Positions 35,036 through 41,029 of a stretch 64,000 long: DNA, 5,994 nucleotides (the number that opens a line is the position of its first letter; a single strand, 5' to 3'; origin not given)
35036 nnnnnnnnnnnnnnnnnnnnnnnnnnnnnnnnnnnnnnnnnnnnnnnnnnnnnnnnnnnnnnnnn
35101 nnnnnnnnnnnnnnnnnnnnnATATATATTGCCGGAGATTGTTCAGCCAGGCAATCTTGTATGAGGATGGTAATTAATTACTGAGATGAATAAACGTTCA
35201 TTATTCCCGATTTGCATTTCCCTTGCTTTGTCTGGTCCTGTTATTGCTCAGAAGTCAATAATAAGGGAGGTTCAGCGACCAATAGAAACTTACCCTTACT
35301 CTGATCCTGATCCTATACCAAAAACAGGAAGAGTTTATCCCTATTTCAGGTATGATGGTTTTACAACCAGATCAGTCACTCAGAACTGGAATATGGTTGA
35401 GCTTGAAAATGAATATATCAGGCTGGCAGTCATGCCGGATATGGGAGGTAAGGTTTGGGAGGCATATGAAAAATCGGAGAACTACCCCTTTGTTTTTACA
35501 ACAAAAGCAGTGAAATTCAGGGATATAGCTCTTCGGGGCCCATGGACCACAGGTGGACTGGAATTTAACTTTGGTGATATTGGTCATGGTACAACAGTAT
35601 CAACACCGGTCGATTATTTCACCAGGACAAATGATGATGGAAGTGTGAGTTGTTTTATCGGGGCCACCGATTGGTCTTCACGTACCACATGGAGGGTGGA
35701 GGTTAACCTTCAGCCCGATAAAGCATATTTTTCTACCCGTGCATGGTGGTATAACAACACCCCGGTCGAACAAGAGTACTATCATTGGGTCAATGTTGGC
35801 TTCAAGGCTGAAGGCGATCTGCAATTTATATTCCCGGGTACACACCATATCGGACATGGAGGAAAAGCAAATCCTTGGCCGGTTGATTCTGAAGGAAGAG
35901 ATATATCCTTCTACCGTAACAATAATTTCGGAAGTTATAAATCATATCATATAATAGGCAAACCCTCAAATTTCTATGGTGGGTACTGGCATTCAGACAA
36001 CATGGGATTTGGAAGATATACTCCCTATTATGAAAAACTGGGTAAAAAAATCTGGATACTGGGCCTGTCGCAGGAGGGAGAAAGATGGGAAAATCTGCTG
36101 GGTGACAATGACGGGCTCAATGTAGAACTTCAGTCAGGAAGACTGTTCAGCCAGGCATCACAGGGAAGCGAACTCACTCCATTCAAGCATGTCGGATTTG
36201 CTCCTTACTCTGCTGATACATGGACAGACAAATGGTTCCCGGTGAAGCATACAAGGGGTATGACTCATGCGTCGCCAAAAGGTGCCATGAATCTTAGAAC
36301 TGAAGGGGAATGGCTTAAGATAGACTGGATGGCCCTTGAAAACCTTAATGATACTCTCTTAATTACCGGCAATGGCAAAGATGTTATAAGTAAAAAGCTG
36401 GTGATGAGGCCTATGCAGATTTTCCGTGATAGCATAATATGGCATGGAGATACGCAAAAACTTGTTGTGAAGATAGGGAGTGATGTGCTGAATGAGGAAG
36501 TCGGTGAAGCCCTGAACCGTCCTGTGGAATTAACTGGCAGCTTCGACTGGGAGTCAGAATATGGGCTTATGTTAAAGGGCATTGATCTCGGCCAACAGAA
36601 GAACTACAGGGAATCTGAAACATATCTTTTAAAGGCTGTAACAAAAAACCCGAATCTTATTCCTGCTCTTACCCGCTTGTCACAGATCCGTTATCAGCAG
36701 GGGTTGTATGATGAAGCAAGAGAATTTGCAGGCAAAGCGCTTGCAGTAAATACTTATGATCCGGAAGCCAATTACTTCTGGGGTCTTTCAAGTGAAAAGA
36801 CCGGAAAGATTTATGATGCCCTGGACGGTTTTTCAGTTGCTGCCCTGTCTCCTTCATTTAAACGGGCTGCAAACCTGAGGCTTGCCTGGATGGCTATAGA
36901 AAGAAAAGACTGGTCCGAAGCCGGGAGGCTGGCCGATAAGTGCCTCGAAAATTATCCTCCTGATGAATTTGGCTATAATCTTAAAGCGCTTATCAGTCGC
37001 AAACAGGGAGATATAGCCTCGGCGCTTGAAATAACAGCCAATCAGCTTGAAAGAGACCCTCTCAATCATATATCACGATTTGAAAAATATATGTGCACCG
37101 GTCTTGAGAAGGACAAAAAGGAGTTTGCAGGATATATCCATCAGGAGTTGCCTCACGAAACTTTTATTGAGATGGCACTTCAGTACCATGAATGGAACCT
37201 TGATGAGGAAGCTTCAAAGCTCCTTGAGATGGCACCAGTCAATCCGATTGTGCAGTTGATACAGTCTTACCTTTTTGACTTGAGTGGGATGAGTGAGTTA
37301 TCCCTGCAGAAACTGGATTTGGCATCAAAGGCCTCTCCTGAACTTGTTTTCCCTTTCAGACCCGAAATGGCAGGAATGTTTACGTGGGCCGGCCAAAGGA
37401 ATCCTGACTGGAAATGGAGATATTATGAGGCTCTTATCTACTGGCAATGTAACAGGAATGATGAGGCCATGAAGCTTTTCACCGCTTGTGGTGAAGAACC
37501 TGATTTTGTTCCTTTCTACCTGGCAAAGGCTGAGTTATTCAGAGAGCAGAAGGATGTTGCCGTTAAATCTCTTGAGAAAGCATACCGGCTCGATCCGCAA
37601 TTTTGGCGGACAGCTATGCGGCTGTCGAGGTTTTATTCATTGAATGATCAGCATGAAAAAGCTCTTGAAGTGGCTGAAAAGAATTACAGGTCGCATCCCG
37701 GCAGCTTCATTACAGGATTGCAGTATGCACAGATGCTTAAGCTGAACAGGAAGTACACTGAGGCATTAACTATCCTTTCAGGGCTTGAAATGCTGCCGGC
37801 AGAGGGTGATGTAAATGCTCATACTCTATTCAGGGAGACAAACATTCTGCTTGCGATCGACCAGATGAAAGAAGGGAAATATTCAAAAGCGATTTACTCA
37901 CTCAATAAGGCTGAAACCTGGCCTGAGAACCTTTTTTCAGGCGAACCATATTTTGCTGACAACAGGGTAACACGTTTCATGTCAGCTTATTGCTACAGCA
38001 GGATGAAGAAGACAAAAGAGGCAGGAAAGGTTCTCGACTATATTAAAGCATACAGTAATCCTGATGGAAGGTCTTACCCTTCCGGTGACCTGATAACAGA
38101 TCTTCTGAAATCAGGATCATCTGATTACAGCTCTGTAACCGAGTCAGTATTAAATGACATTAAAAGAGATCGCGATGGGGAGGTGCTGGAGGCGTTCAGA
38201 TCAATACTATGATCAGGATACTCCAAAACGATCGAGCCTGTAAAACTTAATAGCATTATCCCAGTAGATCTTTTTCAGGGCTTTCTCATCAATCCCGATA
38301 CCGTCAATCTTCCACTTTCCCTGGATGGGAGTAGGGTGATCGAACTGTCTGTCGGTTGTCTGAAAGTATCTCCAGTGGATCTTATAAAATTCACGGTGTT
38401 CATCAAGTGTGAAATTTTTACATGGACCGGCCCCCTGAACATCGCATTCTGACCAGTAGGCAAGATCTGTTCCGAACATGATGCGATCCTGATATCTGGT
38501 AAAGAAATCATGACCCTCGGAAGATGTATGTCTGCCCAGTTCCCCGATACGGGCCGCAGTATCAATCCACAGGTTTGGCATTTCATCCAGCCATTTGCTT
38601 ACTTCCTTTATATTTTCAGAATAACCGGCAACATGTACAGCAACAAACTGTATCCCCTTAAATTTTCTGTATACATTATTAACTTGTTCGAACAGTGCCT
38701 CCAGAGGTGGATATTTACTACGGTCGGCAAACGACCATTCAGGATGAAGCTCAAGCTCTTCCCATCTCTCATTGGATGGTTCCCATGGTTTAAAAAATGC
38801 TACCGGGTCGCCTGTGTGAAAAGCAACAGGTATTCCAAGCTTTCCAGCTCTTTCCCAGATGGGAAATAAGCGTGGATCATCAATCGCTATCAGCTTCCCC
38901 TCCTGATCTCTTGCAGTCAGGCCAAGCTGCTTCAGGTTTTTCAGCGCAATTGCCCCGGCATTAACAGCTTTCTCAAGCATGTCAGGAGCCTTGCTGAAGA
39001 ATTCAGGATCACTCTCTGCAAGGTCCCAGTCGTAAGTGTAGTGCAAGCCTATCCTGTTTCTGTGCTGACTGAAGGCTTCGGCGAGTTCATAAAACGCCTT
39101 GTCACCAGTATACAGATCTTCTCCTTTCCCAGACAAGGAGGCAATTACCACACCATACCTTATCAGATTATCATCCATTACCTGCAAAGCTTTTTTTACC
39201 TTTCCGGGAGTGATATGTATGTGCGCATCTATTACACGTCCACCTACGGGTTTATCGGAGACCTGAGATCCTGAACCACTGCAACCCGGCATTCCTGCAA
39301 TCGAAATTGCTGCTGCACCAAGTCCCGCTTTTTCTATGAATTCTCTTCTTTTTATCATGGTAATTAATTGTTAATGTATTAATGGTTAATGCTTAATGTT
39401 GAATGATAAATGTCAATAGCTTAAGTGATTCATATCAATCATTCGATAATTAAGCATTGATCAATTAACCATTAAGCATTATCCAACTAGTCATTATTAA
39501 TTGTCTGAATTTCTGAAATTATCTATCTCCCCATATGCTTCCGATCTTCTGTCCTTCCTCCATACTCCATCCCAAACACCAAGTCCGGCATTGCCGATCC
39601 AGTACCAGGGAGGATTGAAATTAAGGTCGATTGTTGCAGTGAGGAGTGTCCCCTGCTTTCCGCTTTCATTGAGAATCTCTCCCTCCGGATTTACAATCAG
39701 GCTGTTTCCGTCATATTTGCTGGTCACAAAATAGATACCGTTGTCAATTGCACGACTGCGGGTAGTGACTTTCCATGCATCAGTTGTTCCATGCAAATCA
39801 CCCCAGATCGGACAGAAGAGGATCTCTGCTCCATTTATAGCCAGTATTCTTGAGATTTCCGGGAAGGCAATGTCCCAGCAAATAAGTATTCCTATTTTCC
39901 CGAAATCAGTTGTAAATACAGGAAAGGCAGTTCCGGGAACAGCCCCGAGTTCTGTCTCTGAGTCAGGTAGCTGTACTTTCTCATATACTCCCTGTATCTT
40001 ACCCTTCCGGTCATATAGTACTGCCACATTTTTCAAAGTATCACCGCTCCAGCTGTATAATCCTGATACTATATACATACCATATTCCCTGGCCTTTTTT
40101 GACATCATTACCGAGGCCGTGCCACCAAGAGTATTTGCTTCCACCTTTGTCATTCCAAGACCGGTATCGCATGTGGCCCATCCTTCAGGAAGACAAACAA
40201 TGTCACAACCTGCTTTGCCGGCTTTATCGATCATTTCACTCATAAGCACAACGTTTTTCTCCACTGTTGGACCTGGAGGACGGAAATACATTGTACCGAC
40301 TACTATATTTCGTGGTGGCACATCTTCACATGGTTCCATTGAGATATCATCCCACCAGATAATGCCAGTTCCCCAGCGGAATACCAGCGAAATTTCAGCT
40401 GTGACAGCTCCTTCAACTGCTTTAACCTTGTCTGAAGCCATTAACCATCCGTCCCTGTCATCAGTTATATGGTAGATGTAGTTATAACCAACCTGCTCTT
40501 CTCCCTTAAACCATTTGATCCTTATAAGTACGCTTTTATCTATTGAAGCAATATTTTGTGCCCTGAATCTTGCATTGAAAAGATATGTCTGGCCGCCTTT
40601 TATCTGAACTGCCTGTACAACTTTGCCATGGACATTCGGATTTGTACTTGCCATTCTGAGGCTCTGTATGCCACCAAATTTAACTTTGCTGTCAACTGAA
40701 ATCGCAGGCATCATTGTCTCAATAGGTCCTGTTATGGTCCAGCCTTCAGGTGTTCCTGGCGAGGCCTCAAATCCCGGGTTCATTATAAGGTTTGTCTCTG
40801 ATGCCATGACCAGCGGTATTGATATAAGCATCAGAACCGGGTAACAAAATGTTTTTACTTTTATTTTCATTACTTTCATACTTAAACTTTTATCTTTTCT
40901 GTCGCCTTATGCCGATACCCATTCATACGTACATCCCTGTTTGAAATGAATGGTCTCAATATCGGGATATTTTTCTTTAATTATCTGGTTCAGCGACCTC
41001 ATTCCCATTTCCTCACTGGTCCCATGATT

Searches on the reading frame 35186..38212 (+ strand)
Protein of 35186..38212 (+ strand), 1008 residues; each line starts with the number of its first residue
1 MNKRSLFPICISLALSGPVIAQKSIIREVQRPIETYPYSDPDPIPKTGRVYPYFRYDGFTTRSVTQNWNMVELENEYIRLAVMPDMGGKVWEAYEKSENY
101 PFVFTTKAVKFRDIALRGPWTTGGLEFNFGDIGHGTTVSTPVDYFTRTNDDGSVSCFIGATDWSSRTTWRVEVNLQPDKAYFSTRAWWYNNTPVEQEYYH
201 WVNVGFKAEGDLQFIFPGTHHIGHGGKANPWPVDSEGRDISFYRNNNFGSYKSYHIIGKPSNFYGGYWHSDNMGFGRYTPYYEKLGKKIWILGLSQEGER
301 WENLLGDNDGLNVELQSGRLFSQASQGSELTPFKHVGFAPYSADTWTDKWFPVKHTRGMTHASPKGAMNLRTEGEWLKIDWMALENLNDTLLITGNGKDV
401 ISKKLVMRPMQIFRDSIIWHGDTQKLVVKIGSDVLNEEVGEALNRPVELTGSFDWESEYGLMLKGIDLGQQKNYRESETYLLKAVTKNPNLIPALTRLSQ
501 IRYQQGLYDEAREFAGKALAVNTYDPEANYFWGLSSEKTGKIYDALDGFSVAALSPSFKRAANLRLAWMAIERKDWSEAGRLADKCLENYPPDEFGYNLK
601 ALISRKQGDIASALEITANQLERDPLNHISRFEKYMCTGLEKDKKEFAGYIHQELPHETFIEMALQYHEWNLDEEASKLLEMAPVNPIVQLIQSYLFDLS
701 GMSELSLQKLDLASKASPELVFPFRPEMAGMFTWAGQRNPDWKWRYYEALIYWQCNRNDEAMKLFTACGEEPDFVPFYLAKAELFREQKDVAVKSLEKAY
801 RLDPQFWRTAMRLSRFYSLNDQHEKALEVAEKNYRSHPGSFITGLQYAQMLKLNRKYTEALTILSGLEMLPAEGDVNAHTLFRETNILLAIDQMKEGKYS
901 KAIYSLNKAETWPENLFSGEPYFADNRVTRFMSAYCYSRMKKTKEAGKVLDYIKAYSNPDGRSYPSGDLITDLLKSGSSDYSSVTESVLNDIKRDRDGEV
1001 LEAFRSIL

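Call 8: search_protein_families(library=pfam, proteins=[window:35186-38212:+], max_evalue=0.001)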
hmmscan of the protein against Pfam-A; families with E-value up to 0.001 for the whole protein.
window:35186-38212:+ (1008 aa): 14 families
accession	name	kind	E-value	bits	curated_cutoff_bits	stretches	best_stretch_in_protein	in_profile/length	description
PF17128.10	DUF5107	-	1.5e-106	356.4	24.4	1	48-353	4-310/310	Domain of unknown function (DUF5107)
PF14559.12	TPR_19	-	1.9e-14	54.1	25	0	470-526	3-59/68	Tetratricopeptide repeat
PF07719.23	TPR_2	-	1.6e-13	50.1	27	0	494-522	3-31/34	Tetratricopeptide repeat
PF13428.12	TPR_14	-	5.5e-11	42.5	23.5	0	495-531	4-40/44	Tetratricopeptide repeat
PF13431.12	TPR_17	-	2.7e-10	40.1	24.4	0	481-513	2-34/34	Tetratricopeptide repeat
PF13432.12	TPR_16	-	6.1e-10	39.8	32.7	0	464-519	3-58/65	Tetratricopeptide repeat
PF13181.12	TPR_8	-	2.6e-09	36.9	25.7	0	493-521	2-30/34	Tetratricopeptide repeat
PF12895.13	ANAPC3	-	3.6e-09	37.2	27.2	0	792-865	8-80/82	Anaphase-promoting complex, cyclosome, subunit 3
PF23914.1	TPR_CcmH_CycH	-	9e-06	26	42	0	811-907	54-145/158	Cytochrome c-type biogenesis protein H TPR domain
PF25064.1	ARM_TT21_5th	-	2.9e-05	24.8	27.8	0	470-564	13-110/117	TT21 fifth ARM repeats domain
PF13424.12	TPR_12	-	6.6e-05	23.5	30.1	0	465-521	10-74/77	Tetratricopeptide repeat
PF13374.12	TPR_10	-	0.00027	21.3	27.5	0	495-521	5-31/42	Tetratricopeptide repeat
PF25062.1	ARM_TT21_N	-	0.00045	20.5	40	0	740-847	25-140/222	Tetratricopeptide repeat protein 21 N-terminal ARM repeat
PF25063.1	ARM_TT21_C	-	0.0009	19.6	35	0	497-591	100-195/209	Tetratricopeptide repeat protein 21 C-terminal ARM domain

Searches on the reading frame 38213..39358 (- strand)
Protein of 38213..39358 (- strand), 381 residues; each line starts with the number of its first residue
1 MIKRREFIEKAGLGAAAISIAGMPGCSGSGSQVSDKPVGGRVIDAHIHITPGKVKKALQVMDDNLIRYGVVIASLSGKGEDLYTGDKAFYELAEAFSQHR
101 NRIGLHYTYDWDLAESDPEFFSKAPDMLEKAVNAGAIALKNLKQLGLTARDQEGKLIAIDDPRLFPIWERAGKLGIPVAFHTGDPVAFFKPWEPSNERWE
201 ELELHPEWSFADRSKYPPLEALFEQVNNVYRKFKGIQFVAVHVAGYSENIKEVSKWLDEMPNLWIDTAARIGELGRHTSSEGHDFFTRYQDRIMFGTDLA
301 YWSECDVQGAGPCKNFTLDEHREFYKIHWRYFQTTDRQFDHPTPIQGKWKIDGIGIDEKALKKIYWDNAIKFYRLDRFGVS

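Call 8: search_protein_families(library=pfam, proteins=[window:38213-39358:-], max_evalue=0.001)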
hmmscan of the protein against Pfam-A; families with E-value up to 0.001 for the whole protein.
window:38213-39358:- (381 aa): 1 family
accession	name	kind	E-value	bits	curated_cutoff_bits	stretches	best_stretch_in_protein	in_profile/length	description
PF04909.20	Amidohydro_2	-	7e-20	72.4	26.4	1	116-375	86-289/289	Amidohydrolase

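Call 72: search_solved_structures(query=window:38213-39358:-, max_evalue=0.01)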
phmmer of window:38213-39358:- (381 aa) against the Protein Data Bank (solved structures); distinct sequences matched with E-value up to 0.01: 0.

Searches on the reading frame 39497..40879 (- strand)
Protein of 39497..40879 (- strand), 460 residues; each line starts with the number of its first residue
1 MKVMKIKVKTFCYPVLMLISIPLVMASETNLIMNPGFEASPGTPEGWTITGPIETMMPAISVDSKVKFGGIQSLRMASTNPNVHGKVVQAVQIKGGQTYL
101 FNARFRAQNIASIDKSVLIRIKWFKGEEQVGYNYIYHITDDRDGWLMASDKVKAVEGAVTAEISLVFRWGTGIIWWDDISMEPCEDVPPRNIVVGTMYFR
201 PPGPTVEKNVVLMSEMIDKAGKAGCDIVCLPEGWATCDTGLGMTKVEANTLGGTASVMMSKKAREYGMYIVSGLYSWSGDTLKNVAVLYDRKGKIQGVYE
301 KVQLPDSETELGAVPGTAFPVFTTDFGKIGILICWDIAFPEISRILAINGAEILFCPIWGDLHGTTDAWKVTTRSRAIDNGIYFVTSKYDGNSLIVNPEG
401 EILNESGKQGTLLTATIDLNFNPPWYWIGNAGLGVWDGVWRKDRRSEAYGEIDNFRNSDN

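Call 8: search_protein_families(library=pfam, proteins=[window:39497-40879:-], max_evalue=0.001)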
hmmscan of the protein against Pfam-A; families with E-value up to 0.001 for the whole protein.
window:39497-40879:- (460 aa): 1 family
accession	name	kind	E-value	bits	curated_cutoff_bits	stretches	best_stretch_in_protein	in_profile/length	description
PF00795.27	CN_hydrolase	-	3e-38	132.1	23.2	1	205-420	13-249/256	Carbon-nitrogen hydrolase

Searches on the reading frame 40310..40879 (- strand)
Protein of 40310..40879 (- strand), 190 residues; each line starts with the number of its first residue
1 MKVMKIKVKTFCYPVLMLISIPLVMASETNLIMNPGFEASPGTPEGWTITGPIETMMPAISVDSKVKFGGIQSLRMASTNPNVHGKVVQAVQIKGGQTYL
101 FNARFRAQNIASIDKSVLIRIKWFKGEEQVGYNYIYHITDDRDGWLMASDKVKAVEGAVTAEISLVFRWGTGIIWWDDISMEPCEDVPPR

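Call 57: search_protein_families(library=pfam, proteins=[window:40310-40879:-], max_evalue=0.1)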
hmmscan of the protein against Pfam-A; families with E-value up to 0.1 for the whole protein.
window:40310-40879:- (190 aa): 1 family
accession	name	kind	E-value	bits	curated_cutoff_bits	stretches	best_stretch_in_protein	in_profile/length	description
PF16426.10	DUF5023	-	0.078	13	25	1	67-142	65-133/197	Domain of unknown function (DUF5023)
